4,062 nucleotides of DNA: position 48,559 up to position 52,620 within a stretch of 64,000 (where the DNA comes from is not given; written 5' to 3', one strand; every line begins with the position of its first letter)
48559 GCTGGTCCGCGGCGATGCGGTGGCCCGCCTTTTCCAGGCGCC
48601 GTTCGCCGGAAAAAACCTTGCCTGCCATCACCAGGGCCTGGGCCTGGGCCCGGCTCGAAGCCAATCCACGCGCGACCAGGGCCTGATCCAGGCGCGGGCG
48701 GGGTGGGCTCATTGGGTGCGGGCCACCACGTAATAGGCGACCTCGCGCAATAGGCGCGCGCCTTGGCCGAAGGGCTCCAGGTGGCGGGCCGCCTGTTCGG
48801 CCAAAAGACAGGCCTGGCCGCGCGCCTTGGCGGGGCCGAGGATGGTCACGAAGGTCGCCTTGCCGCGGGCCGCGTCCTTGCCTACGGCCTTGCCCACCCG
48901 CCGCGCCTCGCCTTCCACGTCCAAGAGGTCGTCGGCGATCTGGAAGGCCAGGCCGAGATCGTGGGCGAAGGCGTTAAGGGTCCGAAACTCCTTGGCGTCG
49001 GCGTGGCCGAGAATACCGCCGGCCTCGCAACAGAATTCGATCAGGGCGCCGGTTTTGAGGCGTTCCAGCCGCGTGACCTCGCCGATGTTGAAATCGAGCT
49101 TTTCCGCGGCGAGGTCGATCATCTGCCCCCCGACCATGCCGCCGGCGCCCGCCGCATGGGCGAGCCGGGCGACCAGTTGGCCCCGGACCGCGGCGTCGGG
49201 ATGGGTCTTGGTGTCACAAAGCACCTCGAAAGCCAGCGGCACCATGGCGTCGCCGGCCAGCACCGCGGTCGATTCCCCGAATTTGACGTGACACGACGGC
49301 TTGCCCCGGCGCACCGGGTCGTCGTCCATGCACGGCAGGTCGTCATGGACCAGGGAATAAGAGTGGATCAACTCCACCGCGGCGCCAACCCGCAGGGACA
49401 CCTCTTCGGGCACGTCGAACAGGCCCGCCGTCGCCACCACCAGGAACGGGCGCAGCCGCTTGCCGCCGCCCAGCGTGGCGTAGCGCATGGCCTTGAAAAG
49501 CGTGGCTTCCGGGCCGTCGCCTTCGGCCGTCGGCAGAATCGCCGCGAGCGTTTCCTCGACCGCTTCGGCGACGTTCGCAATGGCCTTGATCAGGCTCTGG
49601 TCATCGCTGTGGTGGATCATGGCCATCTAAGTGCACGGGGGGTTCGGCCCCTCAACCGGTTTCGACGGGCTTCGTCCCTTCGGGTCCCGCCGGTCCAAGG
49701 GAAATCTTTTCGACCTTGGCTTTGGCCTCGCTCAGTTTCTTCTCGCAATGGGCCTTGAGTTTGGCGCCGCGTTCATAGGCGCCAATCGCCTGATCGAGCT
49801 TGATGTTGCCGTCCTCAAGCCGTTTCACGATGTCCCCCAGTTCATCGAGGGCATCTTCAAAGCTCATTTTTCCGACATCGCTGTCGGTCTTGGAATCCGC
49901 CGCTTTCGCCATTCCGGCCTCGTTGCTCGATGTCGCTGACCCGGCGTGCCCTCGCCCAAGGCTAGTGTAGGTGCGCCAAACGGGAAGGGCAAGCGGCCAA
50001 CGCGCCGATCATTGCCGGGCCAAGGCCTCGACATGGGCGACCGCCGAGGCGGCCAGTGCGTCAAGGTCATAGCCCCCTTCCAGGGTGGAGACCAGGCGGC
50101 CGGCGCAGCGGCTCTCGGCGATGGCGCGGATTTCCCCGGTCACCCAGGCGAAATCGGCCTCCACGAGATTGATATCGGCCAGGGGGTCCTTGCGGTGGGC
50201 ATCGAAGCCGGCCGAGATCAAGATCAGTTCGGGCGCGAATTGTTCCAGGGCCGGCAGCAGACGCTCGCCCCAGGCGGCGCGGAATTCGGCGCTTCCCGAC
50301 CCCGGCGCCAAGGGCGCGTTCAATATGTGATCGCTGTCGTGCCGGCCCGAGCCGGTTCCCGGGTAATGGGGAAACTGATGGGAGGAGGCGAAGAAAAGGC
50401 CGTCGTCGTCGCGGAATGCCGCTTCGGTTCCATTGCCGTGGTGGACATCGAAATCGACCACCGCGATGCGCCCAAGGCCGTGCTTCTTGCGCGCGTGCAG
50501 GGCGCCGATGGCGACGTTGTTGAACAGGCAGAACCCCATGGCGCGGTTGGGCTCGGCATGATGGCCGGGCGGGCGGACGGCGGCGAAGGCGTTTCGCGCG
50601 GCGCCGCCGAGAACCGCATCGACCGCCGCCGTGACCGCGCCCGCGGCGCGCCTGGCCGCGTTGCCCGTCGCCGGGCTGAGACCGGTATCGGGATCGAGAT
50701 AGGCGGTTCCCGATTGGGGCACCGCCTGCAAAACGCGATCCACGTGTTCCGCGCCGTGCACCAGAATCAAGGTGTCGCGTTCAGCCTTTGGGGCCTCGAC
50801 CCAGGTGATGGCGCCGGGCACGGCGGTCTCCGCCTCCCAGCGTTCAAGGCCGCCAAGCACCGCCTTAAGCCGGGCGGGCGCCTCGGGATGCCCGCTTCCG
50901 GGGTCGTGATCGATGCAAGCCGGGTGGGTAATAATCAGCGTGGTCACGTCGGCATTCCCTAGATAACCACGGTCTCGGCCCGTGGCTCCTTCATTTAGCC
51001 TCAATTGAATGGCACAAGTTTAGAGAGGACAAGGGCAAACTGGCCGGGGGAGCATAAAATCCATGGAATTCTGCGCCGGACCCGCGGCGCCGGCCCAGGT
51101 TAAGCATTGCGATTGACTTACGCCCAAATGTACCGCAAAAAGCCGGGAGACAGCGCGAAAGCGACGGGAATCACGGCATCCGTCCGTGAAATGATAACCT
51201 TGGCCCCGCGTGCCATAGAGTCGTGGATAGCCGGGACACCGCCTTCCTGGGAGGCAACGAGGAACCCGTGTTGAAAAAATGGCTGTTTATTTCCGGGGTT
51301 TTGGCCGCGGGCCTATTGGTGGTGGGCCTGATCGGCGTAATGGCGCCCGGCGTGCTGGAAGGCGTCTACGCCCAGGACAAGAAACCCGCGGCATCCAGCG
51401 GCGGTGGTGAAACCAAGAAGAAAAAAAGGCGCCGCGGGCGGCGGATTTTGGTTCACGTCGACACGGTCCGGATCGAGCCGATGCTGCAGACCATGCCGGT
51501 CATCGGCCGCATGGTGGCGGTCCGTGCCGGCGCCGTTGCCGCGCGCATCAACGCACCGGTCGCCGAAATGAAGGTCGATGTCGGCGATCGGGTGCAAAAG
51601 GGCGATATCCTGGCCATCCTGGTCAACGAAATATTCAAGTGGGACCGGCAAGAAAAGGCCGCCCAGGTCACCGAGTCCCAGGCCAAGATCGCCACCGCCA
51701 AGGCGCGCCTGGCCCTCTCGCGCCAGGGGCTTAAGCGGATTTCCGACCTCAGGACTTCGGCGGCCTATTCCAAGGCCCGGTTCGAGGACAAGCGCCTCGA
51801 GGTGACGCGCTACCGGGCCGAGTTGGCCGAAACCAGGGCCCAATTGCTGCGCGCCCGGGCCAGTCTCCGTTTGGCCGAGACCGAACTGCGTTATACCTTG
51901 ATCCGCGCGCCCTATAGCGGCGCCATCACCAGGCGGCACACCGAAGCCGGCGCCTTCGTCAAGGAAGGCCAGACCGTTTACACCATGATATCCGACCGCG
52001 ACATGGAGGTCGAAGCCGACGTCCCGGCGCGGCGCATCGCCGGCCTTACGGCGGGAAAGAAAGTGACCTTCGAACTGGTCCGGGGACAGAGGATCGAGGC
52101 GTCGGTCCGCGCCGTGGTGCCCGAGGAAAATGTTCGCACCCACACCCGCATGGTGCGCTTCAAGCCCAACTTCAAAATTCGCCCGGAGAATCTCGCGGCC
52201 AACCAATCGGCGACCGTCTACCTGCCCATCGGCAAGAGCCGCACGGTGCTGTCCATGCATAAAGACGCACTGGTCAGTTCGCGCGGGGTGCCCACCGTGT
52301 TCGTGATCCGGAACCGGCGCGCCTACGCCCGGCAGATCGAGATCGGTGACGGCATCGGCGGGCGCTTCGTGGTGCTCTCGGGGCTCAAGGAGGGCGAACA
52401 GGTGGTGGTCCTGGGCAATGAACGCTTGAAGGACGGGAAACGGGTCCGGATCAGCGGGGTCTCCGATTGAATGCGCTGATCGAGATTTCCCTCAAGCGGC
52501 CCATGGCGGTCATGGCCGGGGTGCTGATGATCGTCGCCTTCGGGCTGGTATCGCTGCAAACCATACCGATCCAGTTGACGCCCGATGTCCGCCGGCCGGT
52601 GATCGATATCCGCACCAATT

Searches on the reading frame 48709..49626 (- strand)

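Call 47: search_protein_families(library=pfam, proteins=[window:48709-49626:-], max_evalue=0.00001)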
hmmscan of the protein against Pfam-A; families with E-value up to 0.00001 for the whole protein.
window:48709-49626:- (305 aa): 1 family
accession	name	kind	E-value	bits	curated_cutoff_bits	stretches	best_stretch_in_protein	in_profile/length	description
PF00348.22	polyprenyl_synt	-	8e-53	179.7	27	1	42-268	3-222/251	Polyprenyl synthetase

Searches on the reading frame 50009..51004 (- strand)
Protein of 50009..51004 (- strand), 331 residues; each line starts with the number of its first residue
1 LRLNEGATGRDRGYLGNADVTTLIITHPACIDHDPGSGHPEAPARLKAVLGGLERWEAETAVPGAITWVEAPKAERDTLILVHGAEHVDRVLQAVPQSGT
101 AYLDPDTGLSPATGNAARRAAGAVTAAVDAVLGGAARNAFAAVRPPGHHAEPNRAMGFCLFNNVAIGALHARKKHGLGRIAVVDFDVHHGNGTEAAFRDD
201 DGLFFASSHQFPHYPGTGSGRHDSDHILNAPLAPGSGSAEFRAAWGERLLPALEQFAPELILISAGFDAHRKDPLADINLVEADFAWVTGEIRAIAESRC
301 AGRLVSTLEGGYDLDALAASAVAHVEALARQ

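Call 47: search_protein_families(library=pfam, proteins=[window:50009-51004:-], max_evalue=0.00001)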
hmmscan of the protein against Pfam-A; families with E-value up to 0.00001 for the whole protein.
window:50009-51004:- (331 aa): 1 family
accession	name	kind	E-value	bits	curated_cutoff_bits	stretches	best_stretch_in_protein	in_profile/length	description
PF00850.24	Hist_deacetyl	-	4.3e-86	289.4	27.9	1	39-328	1-298/298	Histone deacetylase domain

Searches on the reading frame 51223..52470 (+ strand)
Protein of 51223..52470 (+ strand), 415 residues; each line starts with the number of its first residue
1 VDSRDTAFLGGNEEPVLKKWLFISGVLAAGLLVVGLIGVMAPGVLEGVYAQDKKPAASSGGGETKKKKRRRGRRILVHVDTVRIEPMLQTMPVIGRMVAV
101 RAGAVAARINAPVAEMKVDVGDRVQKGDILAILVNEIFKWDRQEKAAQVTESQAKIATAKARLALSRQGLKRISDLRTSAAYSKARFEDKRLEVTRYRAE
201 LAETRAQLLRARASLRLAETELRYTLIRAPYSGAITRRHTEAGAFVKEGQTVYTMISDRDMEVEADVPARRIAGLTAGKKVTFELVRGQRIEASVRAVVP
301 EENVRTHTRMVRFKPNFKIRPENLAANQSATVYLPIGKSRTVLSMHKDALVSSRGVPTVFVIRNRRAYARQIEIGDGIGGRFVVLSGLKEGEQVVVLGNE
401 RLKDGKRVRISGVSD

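Call 47: search_protein_families(library=pfam, proteins=[window:51223-52470:+], max_evalue=0.00001)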
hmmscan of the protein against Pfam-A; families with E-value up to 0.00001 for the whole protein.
window:51223-52470:+ (415 aa): 2 families
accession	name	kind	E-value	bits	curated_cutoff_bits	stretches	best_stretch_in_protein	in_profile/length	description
PF13437.12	HlyD_3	-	2.3e-16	60.9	22.2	1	227-314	2-92/106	HlyD family secretion protein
PF16576.10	HlyD_D23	-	1.1e-13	51.4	30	1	103-314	20-200/214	Barrel-sandwich domain of CusB or HlyD membrane-fusion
